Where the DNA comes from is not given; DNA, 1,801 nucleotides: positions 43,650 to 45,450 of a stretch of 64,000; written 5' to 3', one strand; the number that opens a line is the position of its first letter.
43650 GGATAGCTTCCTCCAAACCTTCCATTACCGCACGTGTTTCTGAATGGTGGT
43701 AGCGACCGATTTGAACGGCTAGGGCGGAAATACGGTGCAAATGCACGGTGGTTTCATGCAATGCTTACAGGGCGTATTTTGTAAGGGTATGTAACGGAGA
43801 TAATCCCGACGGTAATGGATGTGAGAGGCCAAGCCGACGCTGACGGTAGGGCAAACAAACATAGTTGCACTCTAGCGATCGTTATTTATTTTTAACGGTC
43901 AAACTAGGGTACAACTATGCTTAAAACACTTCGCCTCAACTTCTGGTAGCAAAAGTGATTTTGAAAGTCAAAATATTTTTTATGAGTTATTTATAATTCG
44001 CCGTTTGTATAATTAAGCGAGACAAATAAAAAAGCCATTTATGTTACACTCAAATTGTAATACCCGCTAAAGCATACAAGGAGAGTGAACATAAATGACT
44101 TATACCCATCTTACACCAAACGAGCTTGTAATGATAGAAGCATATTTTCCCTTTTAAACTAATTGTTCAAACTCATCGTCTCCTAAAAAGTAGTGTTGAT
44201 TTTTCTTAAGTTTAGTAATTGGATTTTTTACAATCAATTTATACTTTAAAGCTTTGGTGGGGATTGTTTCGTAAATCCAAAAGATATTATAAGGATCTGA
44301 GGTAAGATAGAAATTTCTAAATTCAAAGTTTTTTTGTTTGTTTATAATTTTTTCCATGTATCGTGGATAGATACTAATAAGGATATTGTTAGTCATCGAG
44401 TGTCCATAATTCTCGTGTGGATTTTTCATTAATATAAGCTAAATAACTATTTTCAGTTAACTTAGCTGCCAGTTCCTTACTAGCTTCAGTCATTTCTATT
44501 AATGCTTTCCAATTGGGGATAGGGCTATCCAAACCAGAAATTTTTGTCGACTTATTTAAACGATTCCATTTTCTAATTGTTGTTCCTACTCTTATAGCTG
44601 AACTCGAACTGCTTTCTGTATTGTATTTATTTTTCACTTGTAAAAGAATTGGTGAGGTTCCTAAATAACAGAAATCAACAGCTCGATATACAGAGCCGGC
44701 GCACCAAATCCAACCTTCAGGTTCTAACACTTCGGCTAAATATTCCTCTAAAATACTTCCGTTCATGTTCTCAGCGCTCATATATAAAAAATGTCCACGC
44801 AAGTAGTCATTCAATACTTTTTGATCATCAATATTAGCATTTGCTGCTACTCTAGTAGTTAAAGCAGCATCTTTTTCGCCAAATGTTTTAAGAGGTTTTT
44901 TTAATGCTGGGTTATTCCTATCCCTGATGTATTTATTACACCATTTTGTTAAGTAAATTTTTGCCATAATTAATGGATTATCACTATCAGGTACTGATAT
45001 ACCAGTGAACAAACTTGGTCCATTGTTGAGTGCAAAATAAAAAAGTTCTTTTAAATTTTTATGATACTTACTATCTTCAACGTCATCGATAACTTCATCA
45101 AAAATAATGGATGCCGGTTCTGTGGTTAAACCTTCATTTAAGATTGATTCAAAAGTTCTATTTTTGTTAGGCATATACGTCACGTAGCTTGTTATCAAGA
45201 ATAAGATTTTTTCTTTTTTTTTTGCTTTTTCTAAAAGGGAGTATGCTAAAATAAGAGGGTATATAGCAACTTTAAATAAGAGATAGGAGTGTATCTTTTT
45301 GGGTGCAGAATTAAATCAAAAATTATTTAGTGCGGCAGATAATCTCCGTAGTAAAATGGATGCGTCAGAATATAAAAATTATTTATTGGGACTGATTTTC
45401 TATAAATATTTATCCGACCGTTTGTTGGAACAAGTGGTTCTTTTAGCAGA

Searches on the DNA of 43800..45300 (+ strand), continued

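Call 61: get_annotated_region(hit=H39, flank=5000)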
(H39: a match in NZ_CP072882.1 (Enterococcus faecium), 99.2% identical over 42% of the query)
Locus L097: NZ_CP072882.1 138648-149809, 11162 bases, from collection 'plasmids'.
description: Enterococcus faecium strain F39 plasmid pF39_1, complete sequence
organism: Enterococcus faecium (NCBI taxid 1352)
taxonomy: Bacteria; Bacillota; Bacilli; Lactobacillales; Enterococcaceae; Enterococcus; Enterococcus faecium
host: -; source: stream/river surface water; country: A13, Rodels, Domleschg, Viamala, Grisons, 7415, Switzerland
typing (MOB-suite, as given by PLSDB): non-mobilizable; replicon rep_cluster_893
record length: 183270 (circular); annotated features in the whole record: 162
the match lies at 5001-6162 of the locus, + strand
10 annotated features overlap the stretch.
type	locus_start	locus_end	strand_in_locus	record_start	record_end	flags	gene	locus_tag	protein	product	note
CDS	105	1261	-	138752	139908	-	-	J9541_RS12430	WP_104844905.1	IS3 family transposase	-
CDS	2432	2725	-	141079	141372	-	-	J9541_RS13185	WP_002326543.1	restriction endonuclease subunit S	GO:0006304 - DNA modification [Evidence IEA]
CDS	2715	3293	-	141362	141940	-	-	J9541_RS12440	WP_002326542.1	restriction endonuclease subunit S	-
CDS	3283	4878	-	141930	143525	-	-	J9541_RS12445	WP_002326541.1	type I restriction-modification system subunit M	GO:0006306 - DNA methylation [Evidence IEA]; GO:0009307 - DNA restriction-modification system [Evidence IEA]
CDS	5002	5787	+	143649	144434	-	-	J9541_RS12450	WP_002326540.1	SinI family restriction endonuclease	GO:0009307 - DNA restriction-modification system [Evidence IEA]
CDS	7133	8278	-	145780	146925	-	-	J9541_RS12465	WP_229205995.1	S8 family serine peptidase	GO:0006508 - proteolysis [Evidence IEA]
CDS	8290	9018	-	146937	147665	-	-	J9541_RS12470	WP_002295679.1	S8 family serine peptidase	GO:0006508 - proteolysis [Evidence IEA]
CDS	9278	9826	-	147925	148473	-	-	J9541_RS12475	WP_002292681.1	hypothetical protein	-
CDS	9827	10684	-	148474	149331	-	-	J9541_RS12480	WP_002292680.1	ParA family protein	-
CDS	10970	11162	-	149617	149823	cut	-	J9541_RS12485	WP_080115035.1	type II toxin-antitoxin system RelE/ParE family toxin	-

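Call 80: get_annotated_region(hit=H31, flank=1600)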
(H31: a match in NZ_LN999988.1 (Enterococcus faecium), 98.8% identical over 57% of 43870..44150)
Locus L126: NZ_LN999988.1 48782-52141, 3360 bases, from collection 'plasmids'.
description: Enterococcus faecium isolate EFE11651 plasmid II, complete sequence
organism: Enterococcus faecium (NCBI taxid 1352)
taxonomy: Bacteria; Bacillota; Bacilli; Lactobacillales; Enterococcaceae; Enterococcus; Enterococcus faecium
host: -; source: -; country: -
typing (MOB-suite, as given by PLSDB): conjugative; replicon rep_cluster_893; relaxase MOBP; mating-pair formation MPF_T
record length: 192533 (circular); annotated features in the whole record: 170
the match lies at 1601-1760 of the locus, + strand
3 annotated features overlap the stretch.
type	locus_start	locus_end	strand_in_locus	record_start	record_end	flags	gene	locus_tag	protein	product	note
CDS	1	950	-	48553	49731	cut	-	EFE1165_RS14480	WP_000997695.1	IS256-like element ISEf1 family transposase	GO:0006313 - DNA transposition [Evidence IEA]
CDS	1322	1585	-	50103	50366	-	-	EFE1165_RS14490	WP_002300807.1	uberolysin/carnocyclin family circular bacteriocin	-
CDS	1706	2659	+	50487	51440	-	-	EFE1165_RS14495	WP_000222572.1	IS30 family transposase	-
